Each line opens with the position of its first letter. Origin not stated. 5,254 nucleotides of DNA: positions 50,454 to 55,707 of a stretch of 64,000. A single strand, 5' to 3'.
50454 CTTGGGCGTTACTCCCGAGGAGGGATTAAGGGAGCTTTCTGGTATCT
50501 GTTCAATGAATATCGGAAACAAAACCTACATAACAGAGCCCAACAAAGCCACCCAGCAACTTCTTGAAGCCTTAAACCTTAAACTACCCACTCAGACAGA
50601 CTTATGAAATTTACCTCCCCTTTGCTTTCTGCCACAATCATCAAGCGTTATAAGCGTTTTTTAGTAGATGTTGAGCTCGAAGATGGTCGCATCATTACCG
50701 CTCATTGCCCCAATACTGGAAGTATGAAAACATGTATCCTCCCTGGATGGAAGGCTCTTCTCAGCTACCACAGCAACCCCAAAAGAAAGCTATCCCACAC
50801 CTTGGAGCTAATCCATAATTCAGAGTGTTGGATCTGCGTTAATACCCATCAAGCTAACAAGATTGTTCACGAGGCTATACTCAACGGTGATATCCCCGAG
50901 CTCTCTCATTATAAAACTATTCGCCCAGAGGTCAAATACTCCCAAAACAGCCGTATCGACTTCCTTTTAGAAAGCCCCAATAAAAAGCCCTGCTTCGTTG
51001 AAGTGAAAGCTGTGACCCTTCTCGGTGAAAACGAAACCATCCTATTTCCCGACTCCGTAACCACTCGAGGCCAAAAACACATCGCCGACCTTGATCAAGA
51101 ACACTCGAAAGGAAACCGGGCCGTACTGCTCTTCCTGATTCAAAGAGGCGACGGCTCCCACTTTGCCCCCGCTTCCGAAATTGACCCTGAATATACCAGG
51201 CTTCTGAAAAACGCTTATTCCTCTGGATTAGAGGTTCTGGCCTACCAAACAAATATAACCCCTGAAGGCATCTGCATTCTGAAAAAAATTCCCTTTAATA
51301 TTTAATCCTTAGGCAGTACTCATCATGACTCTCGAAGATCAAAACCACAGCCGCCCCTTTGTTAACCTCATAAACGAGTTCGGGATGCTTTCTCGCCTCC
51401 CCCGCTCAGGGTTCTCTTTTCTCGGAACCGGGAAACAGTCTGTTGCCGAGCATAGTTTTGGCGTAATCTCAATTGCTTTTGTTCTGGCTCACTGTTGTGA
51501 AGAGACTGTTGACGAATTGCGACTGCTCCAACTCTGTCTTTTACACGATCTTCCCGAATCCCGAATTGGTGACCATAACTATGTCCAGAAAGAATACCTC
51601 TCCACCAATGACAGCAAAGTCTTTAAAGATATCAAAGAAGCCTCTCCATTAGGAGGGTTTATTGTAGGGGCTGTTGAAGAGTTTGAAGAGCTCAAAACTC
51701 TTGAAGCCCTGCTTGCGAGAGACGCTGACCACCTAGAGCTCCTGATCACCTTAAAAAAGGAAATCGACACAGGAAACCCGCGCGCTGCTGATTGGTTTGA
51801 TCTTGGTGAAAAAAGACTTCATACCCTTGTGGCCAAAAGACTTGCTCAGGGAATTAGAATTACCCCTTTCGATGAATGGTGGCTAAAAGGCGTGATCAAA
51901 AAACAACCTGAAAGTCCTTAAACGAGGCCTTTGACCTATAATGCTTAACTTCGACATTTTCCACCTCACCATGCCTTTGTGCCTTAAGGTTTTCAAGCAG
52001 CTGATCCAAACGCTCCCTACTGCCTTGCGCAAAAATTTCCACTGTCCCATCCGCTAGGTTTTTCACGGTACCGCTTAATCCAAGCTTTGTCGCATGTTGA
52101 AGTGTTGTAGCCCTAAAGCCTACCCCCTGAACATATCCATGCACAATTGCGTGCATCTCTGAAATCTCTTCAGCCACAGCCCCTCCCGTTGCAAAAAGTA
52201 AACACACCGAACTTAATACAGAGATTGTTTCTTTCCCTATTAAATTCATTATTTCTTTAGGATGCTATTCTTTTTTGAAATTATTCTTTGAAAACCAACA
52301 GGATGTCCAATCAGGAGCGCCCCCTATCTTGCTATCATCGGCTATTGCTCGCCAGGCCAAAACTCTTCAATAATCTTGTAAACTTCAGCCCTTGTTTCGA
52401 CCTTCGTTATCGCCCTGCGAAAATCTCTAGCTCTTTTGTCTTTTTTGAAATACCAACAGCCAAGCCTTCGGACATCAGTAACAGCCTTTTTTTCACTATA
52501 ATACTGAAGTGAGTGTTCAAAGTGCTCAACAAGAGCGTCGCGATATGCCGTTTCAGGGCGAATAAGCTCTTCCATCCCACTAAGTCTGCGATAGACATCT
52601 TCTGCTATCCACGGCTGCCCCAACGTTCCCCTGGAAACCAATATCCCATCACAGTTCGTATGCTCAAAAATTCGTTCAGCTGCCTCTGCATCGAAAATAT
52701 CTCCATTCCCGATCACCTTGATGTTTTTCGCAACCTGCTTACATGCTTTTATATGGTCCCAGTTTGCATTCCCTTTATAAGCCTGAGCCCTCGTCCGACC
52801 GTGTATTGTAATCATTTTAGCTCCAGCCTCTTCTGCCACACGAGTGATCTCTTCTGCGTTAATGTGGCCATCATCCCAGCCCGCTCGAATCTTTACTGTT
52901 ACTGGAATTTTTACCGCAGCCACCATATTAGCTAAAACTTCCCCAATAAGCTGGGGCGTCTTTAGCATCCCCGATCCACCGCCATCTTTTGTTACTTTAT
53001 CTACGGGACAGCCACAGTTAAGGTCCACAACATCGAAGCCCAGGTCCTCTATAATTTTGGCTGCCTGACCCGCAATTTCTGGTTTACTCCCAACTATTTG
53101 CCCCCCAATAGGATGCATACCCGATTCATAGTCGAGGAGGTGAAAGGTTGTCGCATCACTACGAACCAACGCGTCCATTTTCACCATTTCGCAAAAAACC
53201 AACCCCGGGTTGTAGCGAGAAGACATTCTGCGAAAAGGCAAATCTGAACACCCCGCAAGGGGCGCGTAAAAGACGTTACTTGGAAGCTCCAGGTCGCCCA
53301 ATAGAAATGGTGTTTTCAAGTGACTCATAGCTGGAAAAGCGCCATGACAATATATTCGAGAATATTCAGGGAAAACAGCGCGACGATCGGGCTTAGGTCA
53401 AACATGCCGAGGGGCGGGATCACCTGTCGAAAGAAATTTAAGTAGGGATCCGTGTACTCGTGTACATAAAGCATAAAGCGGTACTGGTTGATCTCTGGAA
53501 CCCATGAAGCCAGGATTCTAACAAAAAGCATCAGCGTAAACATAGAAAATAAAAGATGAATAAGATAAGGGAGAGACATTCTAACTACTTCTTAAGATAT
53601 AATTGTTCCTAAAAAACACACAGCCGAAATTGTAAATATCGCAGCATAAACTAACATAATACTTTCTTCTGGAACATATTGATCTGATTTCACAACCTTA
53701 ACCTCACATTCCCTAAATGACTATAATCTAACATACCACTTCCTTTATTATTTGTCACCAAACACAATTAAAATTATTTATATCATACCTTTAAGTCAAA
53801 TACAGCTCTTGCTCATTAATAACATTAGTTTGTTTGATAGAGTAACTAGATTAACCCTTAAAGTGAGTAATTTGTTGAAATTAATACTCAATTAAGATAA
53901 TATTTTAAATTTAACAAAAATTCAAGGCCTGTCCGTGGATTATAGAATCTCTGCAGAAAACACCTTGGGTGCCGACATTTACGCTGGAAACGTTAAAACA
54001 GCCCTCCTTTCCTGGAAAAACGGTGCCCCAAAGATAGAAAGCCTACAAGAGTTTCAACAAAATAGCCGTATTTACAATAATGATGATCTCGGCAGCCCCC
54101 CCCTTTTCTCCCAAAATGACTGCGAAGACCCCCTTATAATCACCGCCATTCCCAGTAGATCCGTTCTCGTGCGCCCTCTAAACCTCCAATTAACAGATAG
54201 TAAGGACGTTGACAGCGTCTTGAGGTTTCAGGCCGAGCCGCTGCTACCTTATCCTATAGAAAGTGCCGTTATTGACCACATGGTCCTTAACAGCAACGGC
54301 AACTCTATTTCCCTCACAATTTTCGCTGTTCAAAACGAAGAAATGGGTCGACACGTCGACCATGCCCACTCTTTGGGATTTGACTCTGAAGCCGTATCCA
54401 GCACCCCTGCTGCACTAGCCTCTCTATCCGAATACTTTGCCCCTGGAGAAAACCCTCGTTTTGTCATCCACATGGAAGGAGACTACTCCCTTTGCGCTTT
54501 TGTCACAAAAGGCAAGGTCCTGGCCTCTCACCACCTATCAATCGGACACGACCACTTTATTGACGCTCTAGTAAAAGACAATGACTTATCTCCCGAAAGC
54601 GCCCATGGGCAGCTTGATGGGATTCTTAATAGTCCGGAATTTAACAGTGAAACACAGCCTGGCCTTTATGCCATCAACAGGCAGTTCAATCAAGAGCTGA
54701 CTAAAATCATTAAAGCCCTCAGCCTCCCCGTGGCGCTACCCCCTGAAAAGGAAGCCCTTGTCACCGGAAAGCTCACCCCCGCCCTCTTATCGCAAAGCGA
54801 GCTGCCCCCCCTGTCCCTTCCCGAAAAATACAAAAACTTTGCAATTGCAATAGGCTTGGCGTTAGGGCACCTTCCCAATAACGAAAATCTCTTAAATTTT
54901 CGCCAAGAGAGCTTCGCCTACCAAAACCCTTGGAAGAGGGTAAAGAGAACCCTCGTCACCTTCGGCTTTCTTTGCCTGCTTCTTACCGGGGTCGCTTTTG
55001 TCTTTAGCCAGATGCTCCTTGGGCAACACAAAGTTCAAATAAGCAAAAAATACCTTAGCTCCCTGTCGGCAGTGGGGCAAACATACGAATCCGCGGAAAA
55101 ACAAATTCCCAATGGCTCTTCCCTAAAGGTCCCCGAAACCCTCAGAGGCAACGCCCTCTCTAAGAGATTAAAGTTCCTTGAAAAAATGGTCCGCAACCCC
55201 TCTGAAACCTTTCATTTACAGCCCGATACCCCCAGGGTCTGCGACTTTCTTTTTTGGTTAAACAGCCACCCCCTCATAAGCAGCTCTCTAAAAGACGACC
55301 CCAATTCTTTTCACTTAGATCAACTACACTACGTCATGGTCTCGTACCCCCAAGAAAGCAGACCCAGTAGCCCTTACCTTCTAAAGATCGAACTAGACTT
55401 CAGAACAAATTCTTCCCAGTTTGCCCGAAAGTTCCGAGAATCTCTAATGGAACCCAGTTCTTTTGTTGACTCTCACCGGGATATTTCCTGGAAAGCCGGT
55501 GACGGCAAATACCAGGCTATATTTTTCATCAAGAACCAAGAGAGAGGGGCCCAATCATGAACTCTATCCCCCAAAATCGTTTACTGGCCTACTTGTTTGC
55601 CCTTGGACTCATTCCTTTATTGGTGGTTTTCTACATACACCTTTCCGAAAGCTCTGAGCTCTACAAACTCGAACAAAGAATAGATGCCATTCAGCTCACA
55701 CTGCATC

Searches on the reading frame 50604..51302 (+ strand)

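Call 30: search_protein_families(library=pfam, proteins=[window:50604-51302:+], max_evalue=0.001)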
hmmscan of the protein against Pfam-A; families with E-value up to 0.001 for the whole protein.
window:50604-51302:+ (233 aa): 2 families
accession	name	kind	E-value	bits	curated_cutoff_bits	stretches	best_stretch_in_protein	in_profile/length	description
PF03749.19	SfsA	-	4e-47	160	22.8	1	83-221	2-137/138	Sugar fermentation stimulation protein RE domain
PF17746.7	SfsA_N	-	2.1e-24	85.8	25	1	13-79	1-63/63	SfsA N-terminal OB domain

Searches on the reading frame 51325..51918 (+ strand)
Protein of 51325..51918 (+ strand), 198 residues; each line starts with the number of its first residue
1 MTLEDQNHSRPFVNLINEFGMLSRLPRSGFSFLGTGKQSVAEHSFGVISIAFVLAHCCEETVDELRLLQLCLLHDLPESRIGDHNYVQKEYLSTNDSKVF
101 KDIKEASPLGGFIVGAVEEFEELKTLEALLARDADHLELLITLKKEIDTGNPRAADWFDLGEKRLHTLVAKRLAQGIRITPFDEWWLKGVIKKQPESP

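Call 30: search_protein_families(library=pfam, proteins=[window:51325-51918:+], max_evalue=0.001)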
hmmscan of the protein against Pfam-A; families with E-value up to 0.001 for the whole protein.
window:51325-51918:+ (198 aa): 3 families
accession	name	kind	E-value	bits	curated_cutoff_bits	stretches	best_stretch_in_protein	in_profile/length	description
PF13023.12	HD_3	-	2.2e-20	73.7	22.5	1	21-144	3-132/165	HD domain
PF12917.13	YfbR-like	-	1.3e-07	31.9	25.9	1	35-153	21-151/182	5'-deoxynucleotidase YfbR-like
PF01966.28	HD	-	1.7e-05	25.6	22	1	40-138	1-114/116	HD domain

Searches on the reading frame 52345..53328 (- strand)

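Call 30: search_protein_families(library=pfam, proteins=[window:52345-53328:-], max_evalue=0.001)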
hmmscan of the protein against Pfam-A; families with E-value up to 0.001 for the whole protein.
window:52345-53328:- (328 aa): 2 families
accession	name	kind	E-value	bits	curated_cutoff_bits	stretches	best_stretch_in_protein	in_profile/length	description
PF01207.24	Dus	-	2.4e-83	280.3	20.4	1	22-316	3-298/311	Dihydrouridine synthase (Dus)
PF13714.12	PEP_mutase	-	0.00047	20.2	31.5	1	129-202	58-134/240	Phosphoenolpyruvate phosphomutase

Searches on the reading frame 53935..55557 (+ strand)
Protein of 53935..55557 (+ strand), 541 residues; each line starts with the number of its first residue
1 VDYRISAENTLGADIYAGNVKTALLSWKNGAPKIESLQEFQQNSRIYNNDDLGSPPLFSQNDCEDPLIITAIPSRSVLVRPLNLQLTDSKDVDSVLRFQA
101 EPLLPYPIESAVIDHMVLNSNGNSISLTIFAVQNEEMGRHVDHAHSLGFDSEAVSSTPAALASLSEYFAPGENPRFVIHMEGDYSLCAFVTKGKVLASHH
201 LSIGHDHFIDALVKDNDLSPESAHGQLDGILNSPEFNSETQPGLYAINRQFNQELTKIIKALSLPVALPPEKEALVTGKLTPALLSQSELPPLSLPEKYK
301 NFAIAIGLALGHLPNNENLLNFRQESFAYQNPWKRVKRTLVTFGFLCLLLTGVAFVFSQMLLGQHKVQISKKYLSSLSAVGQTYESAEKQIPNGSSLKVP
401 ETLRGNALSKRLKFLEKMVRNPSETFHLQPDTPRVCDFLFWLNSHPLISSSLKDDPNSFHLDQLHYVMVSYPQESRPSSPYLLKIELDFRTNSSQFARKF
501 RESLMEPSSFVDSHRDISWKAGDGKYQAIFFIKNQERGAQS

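Call 30: search_protein_families(library=pfam, proteins=[window:53935-55557:+], max_evalue=0.001)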
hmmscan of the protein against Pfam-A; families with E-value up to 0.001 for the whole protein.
window:53935-55557:+ (541 aa): 1 family
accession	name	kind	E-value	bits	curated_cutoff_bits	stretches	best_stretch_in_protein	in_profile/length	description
PF05134.19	T2SSL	-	0.00024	21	25.5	1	71-154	52-131/231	Type II secretion system (T2SS), protein L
